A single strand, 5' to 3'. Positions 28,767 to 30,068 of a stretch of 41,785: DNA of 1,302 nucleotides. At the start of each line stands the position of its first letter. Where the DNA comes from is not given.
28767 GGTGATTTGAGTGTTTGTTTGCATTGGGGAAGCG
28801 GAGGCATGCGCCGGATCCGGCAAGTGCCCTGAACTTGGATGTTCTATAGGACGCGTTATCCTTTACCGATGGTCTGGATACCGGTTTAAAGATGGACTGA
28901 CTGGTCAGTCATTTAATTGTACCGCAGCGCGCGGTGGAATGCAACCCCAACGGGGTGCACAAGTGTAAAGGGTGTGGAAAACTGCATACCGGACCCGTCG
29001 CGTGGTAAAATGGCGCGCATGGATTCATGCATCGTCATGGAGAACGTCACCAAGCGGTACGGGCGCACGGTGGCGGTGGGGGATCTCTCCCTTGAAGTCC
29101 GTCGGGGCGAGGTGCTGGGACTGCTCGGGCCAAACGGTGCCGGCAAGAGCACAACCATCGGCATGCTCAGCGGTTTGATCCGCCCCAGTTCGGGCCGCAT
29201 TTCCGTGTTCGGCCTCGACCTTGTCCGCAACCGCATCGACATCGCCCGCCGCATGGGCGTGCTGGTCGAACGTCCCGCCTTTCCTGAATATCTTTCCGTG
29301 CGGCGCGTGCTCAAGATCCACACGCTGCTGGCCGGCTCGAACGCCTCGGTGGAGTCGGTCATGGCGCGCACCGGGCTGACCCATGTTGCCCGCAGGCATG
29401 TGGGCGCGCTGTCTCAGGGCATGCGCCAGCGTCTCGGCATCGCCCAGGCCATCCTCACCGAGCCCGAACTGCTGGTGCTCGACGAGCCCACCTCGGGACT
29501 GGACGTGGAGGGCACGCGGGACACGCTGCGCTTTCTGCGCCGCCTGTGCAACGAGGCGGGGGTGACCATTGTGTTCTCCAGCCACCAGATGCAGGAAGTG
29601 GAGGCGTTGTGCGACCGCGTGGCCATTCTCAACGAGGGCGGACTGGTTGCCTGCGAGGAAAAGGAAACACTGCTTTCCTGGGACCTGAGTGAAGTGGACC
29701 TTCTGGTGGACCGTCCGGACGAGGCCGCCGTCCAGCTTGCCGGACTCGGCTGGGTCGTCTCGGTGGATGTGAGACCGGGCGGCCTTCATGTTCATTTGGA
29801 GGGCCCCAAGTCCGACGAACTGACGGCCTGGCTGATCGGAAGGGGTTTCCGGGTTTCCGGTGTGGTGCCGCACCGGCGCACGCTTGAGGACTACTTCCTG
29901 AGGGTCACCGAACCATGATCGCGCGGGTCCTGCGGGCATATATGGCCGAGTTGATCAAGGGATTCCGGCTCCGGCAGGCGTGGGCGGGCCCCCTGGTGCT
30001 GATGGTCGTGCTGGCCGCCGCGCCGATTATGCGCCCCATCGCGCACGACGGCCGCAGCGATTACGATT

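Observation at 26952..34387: Uncharacterised cluster: B12-radical SAM enzyme divergent from an ABC-2 exporter, two FG-GAP propeller proteins and an anchored sHSP, abutting the PASTA giant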

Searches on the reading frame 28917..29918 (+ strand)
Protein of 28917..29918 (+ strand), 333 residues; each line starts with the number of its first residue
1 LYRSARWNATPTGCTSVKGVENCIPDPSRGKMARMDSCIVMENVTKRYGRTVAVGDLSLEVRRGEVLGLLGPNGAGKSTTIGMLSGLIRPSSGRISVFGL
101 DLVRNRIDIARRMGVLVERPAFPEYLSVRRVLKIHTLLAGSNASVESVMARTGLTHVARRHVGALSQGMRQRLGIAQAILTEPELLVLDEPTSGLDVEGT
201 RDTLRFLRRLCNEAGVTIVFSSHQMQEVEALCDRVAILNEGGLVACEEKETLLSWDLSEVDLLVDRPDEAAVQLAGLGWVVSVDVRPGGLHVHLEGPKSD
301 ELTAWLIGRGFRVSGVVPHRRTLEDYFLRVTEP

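Call 5: search_protein_families(library=pfam, proteins=[window:28917-29918:+], max_evalue=0.01)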
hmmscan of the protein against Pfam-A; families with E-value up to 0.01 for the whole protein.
window:28917-29918:+ (333 aa): 3 families
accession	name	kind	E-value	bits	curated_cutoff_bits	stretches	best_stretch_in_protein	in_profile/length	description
PF00005.33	ABC_tran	-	6e-31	108.3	25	1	56-193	3-137/137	ABC transporter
PF13304.12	AAA_21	-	4.4e-10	40.5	27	1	165-227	238-302/304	AAA domain, putative AbiEii toxin, Type IV TA system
PF13401.12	AAA_22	-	0.00049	20.8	27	1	67-221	8-121/130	AAA domain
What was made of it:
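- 29010..29918 (+): ABC ATPase, 302 aa: nucleotide-binding domain plus a C-terminal domain of about 80 aa. Walker A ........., signature LSQGM, Walker B LLVLDEP and the H-loop His are present. The Q-loop Gln is replaced by Glu. Pfam ABC_tran E 6e-31 (call 5).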

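Call 6: search_protein_families(library=ncbifam, proteins=[window:28917-29918:+], max_evalue=0.01)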
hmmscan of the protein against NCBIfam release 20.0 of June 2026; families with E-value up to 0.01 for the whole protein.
window:28917-29918:+ (333 aa): 189 families (the best 25 are shown)
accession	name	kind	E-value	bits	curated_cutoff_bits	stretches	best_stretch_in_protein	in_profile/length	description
TIGR01188.1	drrA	subfamily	4.5e-60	203.5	312.45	1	46-253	1-212/302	daunorubicin resistance ABC transporter, ATP-binding protein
TIGR03740.1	galliderm_ABC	subfamily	3.7e-53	180.5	309.75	1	41-245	3-204/223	lantibiotic protection ABC transporter ATP-binding subunit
TIGR03522.1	GldA_ABC_ATP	equivalog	2.3e-51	175.1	402.6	1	39-257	3-224/301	gliding motility-associated ABC transporter ATP-binding subunit GldA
NF033858.1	ABC2_perm_RbbA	equivalog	1.8e-49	168.5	1050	1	31-253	259-485/909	ribosome-associated ATPase/putative transporter RbbA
TIGR03864.1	PQQ_ABC_ATP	hypoth_equivalog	2.3e-47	161.5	302.25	1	39-252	2-219/236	ABC transporter, ATP-binding subunit, PQQ-dependent alcohol dehydrogenase system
NF010060.0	PRK13537.1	equivalog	1.8e-43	148.6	521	1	31-331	8-308/314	nodulation factor ABC transporter ATP-binding protein NodI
NF010059.0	PRK13536.1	equivalog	1.1e-40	139.5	549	1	32-253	37-262/342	nodulation factor ABC transporter ATP-binding protein NodI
TIGR01288.1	nodI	equivalog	1.1e-38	132.9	424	1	38-256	4-226/303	nodulation factor ABC transporter ATP-binding protein NodI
TIGR02142.1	modC_ABC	equivalog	2e-38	132.6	285.05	1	45-254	6-221/353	molybdenum ABC transporter ATP-binding protein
TIGR00968.1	3a0106s01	subfamily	2.2e-37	128.8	342.75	1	39-247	1-213/237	sulfate ABC transporter ATP-binding protein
NF010068.0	PRK13548.1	equivalog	4.8e-37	127.5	261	1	37-254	4-232/261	heme ABC transporter ATP-binding protein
TIGR03873.1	F420-0_ABC_ATP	hypoth_equivalog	1.1e-36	126.4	372.4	1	41-256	4-228/256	putative F420-0 ABC transporter ATP-binding protein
TIGR04521.1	ECF_ATPase_2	equivalog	3.6e-36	124.7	330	2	144-254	123-234/279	energy-coupling factor transporter ATPase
TIGR04406.1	LPS_export_lptB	equivalog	8e-36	123.5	240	1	39-252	2-222/239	LPS export ABC transporter ATP-binding protein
TIGR04520.1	ECF_ATPase_1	equivalog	3.2e-35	121.8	315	2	144-262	116-235/269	energy-coupling factor transporter ATPase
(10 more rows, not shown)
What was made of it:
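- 29010..29918 (+): Best NCBIfam hits DrrA, GldA and NodI all fall below their cut-offs (call 6).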

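Call 23: search_solved_structures(query=window:29010-29918:+, max_evalue=1e-20)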
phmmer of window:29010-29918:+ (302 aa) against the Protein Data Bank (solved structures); distinct sequences matched with E-value up to 1e-20: 182 (the best 60 are shown).
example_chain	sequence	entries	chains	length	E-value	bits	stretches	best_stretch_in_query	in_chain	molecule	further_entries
7lkp_A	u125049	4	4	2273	2.5e-53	184.7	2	11-212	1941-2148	Retinal-specific phospholipid-transporting ATPase ABCA4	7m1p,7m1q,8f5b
7e7i_A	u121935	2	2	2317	2.6e-53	184.6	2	11-212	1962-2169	Retinal-specific phospholipid-transporting ATPase ABCA4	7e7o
7lkz_A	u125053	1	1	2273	1.7e-52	182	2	11-212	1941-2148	Retinal-specific phospholipid-transporting ATPase ABCA4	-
7e7q_A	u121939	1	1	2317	1.8e-52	181.9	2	11-212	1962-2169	Retinal-specific phospholipid-transporting ATPase ABCA4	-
7w01_A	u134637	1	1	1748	1.1e-51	179.2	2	21-216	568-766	Phospholipid-transporting ATPase ABCA3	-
7w02_A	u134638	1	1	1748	7.4e-51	176.6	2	21-216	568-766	Phospholipid-transporting ATPase ABCA3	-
7tby_A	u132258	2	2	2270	1.5e-48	169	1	10-215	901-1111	ATP-binding cassette, sub-family A (ABC1), member 1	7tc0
7tdt_A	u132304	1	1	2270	1.5e-48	169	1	10-215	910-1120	Phospholipid-transporting ATPase ABCA1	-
7tbz_A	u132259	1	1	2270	1.5e-48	169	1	10-215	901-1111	ATP-binding cassette, sub-family A (ABC1), member 1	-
5xjy_A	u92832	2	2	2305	1.5e-48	168.9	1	10-215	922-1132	ATP-binding cassette sub-family A member 1 | Phospholipid-transporting ATPase ABCA1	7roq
8edw_A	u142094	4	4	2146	6.5e-48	166.9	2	6-211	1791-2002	Phospholipid-transporting ATPase ABCA7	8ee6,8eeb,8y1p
7tbw_A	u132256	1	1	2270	1e-47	166.3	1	10-215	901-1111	ATP-binding cassette, sub-family A (ABC1), member 1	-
8eop_A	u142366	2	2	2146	4e-47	164.3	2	6-211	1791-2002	Phospholipid-transporting ATPase ABCA7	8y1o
7o0y_B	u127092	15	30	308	1.8e-41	145.8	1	8-215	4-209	Probable ABC transporter ATP-binding protein NosF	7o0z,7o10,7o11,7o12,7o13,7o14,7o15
7qba_B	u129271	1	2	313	2.8e-41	145.1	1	7-215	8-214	Probable ABC transporter ATP-binding protein NosF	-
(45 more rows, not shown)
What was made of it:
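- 29010..29918 (+): PDB: ABCA nucleotide-binding domains and NosF 7o0y, E 1.8e-41 (call 23).
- On NosDFY(L) system: ATPase against NosF 7o0y: E 1.8e-41 (call 23).
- Closest known: NosDFY. Same: NosF-like ATPase with a C-terminal domain (E 1.8e-41, call 23).
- Closest known: PmtCD phenol-soluble-modulin exporter and ABCG/ABCA type V exporters. Same: The ATPase is most similar to ABCA nucleotide-binding domains (call 23).
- The ATPase matches NosF at E 1.8e-41 (call 23). The ATPase's best PDB matches are lipid-exporting ABCA nucleotide-binding domains (call 23).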

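Call 57: search_protein_families(library=padloc, proteins=[window:29010-29918:+], max_evalue=0.001)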
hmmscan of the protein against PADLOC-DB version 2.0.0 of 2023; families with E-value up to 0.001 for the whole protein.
window:29010-29918:+ (302 aa): 5 families
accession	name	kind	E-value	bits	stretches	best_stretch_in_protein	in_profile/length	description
PDLC04135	mad3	-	1.1e-26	92.3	2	129-209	259-339/374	mads_3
PDLC04140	mad8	-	4.4e-11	40.9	1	18-197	12-237/314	mads_8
PDLC02980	AriA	-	4.7e-10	37.9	1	132-194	236-300/304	-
PDLC02914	ATPase-Toprim_I-B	-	1.6e-06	25.6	1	149-200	200-251/443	-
PDLC02335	AbiLi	-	1.3e-05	22.4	1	35-195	78-239/326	AbiLi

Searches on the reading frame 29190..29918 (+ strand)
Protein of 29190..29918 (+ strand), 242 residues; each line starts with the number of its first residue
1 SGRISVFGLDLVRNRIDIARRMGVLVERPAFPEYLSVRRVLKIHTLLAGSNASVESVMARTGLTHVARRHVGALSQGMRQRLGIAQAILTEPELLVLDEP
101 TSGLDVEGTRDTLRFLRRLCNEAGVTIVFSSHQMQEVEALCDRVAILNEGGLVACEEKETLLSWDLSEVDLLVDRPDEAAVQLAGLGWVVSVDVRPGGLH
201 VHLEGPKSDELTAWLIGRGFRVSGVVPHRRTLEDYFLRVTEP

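Call 72: search_solved_structures(query=window:29190-29918:+, max_evalue=1e-10, show_alignments=4)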
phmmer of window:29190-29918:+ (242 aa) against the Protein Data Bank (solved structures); distinct sequences matched with E-value up to 1e-10: 203 (the best 60 are shown).
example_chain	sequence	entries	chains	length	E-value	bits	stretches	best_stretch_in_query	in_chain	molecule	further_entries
7lkp_A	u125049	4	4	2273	8.1e-30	107.3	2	7-153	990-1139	Retinal-specific phospholipid-transporting ATPase ABCA4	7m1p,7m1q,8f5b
7e7i_A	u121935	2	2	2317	8.5e-30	107.3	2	7-153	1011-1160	Retinal-specific phospholipid-transporting ATPase ABCA4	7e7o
7lkz_A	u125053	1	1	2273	5.6e-29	104.6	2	7-153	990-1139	Retinal-specific phospholipid-transporting ATPase ABCA4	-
7e7q_A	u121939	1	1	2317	5.8e-29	104.5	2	7-153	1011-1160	Retinal-specific phospholipid-transporting ATPase ABCA4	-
7w01_A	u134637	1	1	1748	1.7e-25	93.2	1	1-156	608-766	Phospholipid-transporting ATPase ABCA3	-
7tdt_A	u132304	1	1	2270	3.2e-25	92.3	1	13-150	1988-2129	Phospholipid-transporting ATPase ABCA1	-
7tby_A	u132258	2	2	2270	3.2e-25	92.3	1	13-150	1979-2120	ATP-binding cassette, sub-family A (ABC1), member 1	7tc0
7tbz_A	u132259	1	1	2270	3.2e-25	92.3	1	13-150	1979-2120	ATP-binding cassette, sub-family A (ABC1), member 1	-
5xjy_A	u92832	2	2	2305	3.3e-25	92.2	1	13-150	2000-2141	ATP-binding cassette sub-family A member 1 | Phospholipid-transporting ATPase ABCA1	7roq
8edw_A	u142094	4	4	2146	7.2e-25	91.1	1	27-151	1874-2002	Phospholipid-transporting ATPase ABCA7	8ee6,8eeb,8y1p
7o0y_B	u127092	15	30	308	9e-25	90.8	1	12-155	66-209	Probable ABC transporter ATP-binding protein NosF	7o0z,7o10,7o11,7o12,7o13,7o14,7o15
7w02_A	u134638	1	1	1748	1.1e-24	90.5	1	1-156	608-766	Phospholipid-transporting ATPase ABCA3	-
7tbw_A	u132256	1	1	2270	2.2e-24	89.5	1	13-150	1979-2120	ATP-binding cassette, sub-family A (ABC1), member 1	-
7o17_B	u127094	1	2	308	2.3e-24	89.5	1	12-155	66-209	Probable ABC transporter ATP-binding protein NosF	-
7qba_B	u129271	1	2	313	2.3e-24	89.5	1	12-155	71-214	Probable ABC transporter ATP-binding protein NosF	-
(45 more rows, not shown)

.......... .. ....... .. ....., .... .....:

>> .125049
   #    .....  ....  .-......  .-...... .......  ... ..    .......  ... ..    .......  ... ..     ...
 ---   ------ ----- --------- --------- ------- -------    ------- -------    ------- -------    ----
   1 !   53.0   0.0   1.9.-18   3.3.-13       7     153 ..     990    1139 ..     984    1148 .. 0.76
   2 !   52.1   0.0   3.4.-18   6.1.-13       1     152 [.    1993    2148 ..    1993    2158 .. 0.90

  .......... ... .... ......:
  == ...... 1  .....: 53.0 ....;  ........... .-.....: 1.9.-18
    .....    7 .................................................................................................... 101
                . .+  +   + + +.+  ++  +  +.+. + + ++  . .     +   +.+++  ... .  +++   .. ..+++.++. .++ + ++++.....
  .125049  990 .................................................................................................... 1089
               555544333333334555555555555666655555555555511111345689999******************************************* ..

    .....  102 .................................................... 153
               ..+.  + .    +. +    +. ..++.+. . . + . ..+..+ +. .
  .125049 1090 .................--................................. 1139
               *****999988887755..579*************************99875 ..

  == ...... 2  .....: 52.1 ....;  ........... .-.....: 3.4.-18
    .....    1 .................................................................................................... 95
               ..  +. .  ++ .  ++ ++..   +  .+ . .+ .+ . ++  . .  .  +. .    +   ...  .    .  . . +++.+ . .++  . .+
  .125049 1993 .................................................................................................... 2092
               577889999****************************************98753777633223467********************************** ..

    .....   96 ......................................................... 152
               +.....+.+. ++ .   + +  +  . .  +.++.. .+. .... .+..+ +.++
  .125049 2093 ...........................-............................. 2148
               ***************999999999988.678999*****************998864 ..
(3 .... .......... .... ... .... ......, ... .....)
